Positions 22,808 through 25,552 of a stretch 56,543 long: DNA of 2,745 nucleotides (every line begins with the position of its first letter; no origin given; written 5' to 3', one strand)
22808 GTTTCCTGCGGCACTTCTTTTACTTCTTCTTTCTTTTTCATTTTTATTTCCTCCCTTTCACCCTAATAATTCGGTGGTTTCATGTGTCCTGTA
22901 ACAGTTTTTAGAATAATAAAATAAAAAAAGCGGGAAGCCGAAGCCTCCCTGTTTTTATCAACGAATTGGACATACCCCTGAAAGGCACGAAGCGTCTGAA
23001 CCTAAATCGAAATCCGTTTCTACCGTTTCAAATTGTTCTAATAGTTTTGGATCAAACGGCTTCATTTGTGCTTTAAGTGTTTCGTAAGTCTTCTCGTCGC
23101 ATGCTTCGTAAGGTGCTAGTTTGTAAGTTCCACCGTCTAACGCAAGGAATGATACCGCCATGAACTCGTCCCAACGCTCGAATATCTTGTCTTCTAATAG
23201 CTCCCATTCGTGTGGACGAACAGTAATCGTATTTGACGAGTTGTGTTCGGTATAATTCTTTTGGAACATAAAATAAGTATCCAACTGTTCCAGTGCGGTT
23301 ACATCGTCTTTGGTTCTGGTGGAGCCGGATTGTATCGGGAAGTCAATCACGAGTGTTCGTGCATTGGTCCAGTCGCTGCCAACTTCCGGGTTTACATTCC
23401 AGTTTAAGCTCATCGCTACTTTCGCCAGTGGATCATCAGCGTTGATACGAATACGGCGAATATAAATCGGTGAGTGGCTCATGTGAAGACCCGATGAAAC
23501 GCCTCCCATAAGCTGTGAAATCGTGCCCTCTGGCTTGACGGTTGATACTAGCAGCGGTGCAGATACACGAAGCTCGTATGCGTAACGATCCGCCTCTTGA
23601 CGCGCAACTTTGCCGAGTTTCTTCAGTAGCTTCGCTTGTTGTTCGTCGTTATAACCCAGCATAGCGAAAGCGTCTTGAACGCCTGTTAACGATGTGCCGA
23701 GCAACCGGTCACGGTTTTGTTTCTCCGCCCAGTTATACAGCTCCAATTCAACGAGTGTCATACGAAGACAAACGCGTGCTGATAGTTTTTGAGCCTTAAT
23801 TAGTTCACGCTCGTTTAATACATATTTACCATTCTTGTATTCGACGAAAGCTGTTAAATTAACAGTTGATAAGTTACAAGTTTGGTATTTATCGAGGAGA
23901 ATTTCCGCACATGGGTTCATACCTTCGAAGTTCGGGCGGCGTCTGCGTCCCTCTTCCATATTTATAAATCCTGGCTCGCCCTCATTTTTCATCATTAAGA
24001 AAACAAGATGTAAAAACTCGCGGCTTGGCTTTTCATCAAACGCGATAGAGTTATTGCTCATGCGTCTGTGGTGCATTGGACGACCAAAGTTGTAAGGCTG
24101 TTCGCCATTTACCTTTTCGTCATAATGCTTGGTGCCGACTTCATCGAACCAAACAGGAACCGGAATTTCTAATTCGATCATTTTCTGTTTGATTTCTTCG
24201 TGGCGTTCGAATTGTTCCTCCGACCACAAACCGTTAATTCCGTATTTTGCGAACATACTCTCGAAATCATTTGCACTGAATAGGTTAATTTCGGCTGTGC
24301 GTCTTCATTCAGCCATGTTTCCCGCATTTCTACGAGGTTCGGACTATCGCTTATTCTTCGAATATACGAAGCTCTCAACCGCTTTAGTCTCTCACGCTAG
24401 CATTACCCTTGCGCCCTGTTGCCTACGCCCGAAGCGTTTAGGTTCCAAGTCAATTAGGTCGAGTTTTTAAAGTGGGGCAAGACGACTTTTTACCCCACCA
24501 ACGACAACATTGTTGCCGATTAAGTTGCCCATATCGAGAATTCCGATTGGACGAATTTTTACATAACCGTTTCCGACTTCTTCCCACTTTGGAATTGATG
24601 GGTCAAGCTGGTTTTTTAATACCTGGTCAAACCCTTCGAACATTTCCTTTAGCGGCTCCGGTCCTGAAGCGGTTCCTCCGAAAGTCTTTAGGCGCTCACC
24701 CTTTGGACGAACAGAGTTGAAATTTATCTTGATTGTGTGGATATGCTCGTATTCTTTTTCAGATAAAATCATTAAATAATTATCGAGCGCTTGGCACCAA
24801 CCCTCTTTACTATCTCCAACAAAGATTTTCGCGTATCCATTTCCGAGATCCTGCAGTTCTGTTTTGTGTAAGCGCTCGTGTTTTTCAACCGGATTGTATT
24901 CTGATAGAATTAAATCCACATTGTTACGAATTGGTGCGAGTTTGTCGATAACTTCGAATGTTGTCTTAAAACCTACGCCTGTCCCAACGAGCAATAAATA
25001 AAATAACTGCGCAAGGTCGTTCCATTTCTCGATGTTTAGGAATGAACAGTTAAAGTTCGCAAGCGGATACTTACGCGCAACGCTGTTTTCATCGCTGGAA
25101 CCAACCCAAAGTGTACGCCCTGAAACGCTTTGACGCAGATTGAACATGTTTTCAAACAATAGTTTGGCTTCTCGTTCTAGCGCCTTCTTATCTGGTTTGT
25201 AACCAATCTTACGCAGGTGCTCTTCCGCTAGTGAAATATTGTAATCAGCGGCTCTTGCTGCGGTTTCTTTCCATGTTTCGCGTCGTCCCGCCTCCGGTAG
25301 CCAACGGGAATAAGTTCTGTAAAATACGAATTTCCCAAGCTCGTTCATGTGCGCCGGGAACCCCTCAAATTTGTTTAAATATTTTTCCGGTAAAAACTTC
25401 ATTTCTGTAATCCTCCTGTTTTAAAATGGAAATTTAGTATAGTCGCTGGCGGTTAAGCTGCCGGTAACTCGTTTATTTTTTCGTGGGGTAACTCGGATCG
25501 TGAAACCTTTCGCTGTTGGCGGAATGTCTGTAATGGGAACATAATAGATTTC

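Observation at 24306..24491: ORF-less 186-nt group I intron splitting the class II ribonucleotide reductase gene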

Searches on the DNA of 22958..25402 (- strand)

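Call 4: search_rna_families(source=window, start=24150, end=24650, threshold=evalue, max_evalue=10, show_alignments=4)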
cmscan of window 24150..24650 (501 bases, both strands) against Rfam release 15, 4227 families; matches with E-value up to 10: 1.
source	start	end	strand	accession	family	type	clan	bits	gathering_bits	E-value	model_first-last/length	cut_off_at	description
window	24320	24524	-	RF00028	Intron_gpI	Intron;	-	31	50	3.8e-06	1-253/253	no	Group I catalytic intron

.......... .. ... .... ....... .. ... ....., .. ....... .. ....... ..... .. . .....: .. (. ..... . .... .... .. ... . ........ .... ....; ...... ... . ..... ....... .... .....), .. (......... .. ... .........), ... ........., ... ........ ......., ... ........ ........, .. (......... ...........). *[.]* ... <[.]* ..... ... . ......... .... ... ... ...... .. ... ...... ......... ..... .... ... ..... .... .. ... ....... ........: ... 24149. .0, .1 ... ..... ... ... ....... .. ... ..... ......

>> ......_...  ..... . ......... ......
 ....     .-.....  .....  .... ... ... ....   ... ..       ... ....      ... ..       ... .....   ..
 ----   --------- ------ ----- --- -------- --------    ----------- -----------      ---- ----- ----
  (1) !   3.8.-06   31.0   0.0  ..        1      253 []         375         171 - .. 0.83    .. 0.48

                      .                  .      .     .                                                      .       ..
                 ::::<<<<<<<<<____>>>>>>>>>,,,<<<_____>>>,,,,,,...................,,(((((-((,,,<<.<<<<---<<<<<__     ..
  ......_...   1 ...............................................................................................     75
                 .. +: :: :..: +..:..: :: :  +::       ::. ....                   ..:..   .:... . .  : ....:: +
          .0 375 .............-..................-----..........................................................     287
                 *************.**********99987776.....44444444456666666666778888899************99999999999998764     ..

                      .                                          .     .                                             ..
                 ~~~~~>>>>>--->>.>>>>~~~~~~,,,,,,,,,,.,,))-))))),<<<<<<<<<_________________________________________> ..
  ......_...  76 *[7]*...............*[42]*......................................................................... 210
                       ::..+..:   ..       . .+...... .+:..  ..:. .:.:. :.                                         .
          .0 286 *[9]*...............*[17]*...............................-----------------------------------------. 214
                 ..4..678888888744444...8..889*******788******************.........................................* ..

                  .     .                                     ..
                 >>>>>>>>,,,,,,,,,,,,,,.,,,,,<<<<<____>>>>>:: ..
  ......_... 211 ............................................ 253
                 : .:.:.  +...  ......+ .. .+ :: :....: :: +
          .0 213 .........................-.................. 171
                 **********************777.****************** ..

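Call 7: search_dna_similar(query=window:22958-25402:-, collection=phages, mode=near, max_rows=30)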
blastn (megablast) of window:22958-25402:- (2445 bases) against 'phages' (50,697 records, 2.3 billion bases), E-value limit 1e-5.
No match.

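Call 11: search_dna_similar(query=window:24306-24491:-, collection=phages, mode=distant, max_evalue=10, max_rows=40)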
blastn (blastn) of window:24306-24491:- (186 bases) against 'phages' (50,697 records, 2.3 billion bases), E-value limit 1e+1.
Records with a match: 22; places in all: 22; records where one place covers at least 80% of the query: 0.
Best place of each record, by identity: 90-95% 19; 80-90% 1; 60-80% 2.
By first word of the organism name: Vibrio 19; Nitratidesulfovibrio 1; Desulfovibrio 1; Roseobacter 1.
By host as written in the record: - 18; Nitratidesulfovibrio vulgaris ATCC7757 (synonym: Desulfovibtio vulgaris) 1; Desulfovibrio vulgaris ATCC 7757 1; Paracoccaceae bacterium strain FZCC0023 1; Vibrio crassostreae 1.
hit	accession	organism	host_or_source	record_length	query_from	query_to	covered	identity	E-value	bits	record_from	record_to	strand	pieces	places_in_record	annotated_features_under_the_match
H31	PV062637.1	Nitratidesulfovibrio phage SRB7757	Nitratidesulfovibrio vulgaris ATCC7757 ...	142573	35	109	40%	73.5%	5e-2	43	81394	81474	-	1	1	record has no annotation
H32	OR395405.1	Desulfovibrio phage 7757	Desulfovibrio vulgaris ATCC 7757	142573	35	109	40%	73.5%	5e-2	43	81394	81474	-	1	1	record has no annotation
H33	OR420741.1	Roseobacter phage CRP-118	Paracoccaceae bacterium strain FZCC0023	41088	69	113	24%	88.9%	8e-6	56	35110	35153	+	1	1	none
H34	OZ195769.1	Vibrio phage D482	Seawater and oysters mix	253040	141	165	13%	92.0%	2e+0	37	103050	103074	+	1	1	GTP cyclohydrolase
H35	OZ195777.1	Vibrio phage D480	Seawater and oysters mix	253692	141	165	13%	92.0%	2e+0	37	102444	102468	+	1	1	GTP cyclohydrolase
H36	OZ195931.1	Vibrio phage D491s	Seawater and oysters mix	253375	141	165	13%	92.0%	2e+0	37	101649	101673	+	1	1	GTP cyclohydrolase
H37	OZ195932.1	Vibrio phage D481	Seawater and oysters mix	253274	141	165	13%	92.0%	2e+0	37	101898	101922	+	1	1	GTP cyclohydrolase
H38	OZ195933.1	Vibrio phage D486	Seawater and oysters mix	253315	141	165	13%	92.0%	2e+0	37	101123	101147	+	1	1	GTP cyclohydrolase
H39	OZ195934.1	Vibrio phage D483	Seawater and oysters mix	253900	141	165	13%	92.0%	2e+0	37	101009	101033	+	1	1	GTP cyclohydrolase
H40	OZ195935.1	Vibrio phage D484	Seawater and oysters mix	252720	141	165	13%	92.0%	2e+0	37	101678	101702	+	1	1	GTP cyclohydrolase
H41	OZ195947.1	Vibrio phage D525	Seawater and oysters mix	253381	141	165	13%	92.0%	2e+0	37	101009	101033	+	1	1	GTP cyclohydrolase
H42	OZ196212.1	Vibrio phage D527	Seawater and oysters mix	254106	141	165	13%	92.0%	2e+0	37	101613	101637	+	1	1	GTP cyclohydrolase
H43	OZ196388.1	Vibrio phage D485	Seawater and oysters mix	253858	141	165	13%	92.0%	2e+0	37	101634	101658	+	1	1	GTP cyclohydrolase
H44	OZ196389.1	Vibrio phage D490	Seawater and oysters mix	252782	141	165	13%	92.0%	2e+0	37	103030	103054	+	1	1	GTP cyclohydrolase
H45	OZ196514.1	Vibrio phage K575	Seawater and oysters mix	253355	141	165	13%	92.0%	2e+0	37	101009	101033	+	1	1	GTP cyclohydrolase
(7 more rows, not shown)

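Call 50: build_rna_model(alignment_id=A3, structure=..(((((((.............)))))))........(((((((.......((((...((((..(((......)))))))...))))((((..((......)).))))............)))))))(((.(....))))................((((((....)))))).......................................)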
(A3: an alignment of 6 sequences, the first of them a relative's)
Model R1 built from alignment A3 (6 sequences, 211 columns); structure: as given.
model positions 208; base pairs 41; branch points 4; effective number of sequences 1.02; information 0.591 bits per position. Calibrated on 0.2 Mb of random sequence (short: E-values are rough).
structure used (alignment columns):
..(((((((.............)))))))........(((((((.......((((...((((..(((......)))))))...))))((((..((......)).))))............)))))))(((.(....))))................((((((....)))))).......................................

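Call 51: search_with_rna_model(model_id=R1, source=window, max_evalue=10, show_alignments=2)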
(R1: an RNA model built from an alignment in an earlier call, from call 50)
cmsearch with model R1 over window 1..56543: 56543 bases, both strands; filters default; matches with E-value up to 10: 1.
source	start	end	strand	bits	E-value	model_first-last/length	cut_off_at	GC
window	24282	24500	-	169.7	2.5e-43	1-208/208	no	0.48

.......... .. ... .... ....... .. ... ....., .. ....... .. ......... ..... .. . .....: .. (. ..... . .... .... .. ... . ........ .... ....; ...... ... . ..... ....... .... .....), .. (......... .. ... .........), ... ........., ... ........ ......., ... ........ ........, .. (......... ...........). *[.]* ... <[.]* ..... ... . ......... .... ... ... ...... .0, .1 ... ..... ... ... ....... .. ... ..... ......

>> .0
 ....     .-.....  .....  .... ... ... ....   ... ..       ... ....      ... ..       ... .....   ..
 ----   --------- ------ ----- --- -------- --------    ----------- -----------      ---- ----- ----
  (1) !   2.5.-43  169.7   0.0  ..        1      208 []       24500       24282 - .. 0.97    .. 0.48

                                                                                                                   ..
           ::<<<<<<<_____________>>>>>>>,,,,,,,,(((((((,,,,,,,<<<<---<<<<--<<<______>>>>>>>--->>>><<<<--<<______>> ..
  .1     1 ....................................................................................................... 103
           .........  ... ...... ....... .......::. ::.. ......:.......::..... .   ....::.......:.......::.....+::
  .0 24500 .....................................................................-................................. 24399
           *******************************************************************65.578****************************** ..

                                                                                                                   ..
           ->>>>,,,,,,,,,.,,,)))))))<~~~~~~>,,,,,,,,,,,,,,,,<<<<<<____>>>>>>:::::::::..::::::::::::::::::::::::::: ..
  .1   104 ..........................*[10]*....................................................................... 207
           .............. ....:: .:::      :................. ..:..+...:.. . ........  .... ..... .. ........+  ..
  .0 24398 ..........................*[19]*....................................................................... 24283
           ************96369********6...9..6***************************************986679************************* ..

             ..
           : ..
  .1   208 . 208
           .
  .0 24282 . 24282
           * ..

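Call 54: search_with_rna_model(model_id=R1, sources=[window, L002, L003, L005, L006, L157, L158, L159, L160, L162], max_evalue=1e-30, make_alignment=true)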
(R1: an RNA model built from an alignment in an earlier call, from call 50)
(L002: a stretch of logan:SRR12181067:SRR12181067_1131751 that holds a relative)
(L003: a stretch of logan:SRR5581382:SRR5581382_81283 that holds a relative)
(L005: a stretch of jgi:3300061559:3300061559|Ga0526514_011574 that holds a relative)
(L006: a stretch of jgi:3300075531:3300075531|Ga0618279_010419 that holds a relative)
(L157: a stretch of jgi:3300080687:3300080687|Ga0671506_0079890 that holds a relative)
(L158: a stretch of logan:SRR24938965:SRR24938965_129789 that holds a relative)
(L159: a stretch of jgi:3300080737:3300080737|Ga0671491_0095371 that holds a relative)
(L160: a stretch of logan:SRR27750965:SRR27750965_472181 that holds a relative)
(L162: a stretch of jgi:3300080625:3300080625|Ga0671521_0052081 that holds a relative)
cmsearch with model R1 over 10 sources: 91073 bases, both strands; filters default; matches with E-value up to 1e-30: 10.
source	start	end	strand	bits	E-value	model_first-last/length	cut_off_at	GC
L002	3909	4117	+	255.8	9.9e-66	1-208/208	no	0.45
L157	1311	1518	+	255.8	1e-65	1-208/208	no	0.46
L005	3924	4131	+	253.8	3.4e-65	1-208/208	no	0.51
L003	3843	4050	+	250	3.4e-64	1-208/208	no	0.42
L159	1032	1240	+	248.9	6.6e-64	1-208/208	no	0.52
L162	1105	1302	+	227.7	2.3e-58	1-208/208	no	0.51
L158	956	1179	+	222.9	4.3e-57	1-208/208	no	0.42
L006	1070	1284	+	194.7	1.1e-49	1-208/208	no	0.44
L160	1768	1976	+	178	2.7e-45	1-208/208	no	0.48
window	24282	24500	-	169.7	4e-43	1-208/208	no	0.48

Alignment A4: 10 matches aligned to the model, 245 columns, each read 5' to 3' on its own strand. Consensus structure (alignment columns), stored with it:
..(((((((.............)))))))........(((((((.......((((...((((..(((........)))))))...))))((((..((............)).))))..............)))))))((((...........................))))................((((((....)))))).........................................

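Call 64: search_with_rna_model(model_id=R1, sources=[L163, L164], max_evalue=1)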
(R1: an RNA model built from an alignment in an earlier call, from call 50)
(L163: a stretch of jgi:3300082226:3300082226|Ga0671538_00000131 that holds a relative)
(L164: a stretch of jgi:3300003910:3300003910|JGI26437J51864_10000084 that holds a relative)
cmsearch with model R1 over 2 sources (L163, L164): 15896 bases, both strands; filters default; matches with E-value up to 1: 2.
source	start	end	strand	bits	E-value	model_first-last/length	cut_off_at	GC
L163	5259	5301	+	16.8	0.001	128-171/208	no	0.4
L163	5351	5378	+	14.3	0.0046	1-208/208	no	0.39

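Call 76: get_annotated_region(hit=H33, flank=2500)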
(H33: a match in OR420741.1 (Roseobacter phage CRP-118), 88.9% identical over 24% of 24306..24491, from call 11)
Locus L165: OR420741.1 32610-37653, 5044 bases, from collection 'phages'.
description: Roseobacter phage CRP-118, complete genome.
organism: Roseobacter phage CRP-118 (NCBI taxid 3072843)
taxonomy: Viruses; Duplodnaviria; Heunggongvirae; Uroviricota; Caudoviricetes; Autographiviridae
host: Paracoccaceae bacterium strain FZCC0023; source: marine; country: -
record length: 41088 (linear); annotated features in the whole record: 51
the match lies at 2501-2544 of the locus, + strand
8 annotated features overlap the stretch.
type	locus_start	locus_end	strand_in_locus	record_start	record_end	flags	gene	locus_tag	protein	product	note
CDS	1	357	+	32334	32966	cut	-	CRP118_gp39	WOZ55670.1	hypothetical protein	-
CDS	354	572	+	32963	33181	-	-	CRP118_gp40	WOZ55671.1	hypothetical protein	-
CDS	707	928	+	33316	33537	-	-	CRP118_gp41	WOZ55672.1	DNA maturase A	-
CDS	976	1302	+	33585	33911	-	-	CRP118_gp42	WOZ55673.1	nucleotide pyrophosphohydrolase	MazG nucleotide pyrophosphohydrolase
CDS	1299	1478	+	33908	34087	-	-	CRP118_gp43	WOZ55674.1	hypothetical protein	-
CDS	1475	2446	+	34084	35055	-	-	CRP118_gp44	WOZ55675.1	ribonucleotide reductase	-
CDS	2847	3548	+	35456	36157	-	-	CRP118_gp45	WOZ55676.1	ribonucleotide reductase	-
CDS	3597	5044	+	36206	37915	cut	-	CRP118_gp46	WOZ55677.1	DNA maturase B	-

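Call 77: get_annotated_region(hit=H31, flank=2500)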
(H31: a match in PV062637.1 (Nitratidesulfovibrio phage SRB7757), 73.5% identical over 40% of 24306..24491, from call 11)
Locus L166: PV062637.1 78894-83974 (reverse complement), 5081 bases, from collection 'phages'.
description: UNVERIFIED: Nitratidesulfovibrio phage SRB7757, complete genome.
organism: Nitratidesulfovibrio phage SRB7757 (NCBI taxid 3400148)
taxonomy: Viruses; Duplodnaviria; Heunggongvirae; Uroviricota; Caudoviricetes
host: Nitratidesulfovibrio vulgaris ATCC7757 (synonym: Desulfovibtio vulgaris); source: -; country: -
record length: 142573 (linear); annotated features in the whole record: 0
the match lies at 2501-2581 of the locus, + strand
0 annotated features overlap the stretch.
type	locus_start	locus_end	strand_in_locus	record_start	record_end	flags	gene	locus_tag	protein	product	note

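Call 78: search_with_rna_model(model_id=R1, sources=[L165, L166], max_evalue=1, show_alignments=2)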
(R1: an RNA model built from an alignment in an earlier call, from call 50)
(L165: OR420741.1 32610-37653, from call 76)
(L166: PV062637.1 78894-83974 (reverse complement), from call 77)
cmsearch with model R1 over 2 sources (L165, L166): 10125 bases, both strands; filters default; matches with E-value up to 1: 2.
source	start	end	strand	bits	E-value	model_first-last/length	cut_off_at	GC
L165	2439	2632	+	85.3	6.5e-22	1-208/208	no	0.53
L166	2462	2671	+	79.8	1.8e-20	1-208/208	no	0.52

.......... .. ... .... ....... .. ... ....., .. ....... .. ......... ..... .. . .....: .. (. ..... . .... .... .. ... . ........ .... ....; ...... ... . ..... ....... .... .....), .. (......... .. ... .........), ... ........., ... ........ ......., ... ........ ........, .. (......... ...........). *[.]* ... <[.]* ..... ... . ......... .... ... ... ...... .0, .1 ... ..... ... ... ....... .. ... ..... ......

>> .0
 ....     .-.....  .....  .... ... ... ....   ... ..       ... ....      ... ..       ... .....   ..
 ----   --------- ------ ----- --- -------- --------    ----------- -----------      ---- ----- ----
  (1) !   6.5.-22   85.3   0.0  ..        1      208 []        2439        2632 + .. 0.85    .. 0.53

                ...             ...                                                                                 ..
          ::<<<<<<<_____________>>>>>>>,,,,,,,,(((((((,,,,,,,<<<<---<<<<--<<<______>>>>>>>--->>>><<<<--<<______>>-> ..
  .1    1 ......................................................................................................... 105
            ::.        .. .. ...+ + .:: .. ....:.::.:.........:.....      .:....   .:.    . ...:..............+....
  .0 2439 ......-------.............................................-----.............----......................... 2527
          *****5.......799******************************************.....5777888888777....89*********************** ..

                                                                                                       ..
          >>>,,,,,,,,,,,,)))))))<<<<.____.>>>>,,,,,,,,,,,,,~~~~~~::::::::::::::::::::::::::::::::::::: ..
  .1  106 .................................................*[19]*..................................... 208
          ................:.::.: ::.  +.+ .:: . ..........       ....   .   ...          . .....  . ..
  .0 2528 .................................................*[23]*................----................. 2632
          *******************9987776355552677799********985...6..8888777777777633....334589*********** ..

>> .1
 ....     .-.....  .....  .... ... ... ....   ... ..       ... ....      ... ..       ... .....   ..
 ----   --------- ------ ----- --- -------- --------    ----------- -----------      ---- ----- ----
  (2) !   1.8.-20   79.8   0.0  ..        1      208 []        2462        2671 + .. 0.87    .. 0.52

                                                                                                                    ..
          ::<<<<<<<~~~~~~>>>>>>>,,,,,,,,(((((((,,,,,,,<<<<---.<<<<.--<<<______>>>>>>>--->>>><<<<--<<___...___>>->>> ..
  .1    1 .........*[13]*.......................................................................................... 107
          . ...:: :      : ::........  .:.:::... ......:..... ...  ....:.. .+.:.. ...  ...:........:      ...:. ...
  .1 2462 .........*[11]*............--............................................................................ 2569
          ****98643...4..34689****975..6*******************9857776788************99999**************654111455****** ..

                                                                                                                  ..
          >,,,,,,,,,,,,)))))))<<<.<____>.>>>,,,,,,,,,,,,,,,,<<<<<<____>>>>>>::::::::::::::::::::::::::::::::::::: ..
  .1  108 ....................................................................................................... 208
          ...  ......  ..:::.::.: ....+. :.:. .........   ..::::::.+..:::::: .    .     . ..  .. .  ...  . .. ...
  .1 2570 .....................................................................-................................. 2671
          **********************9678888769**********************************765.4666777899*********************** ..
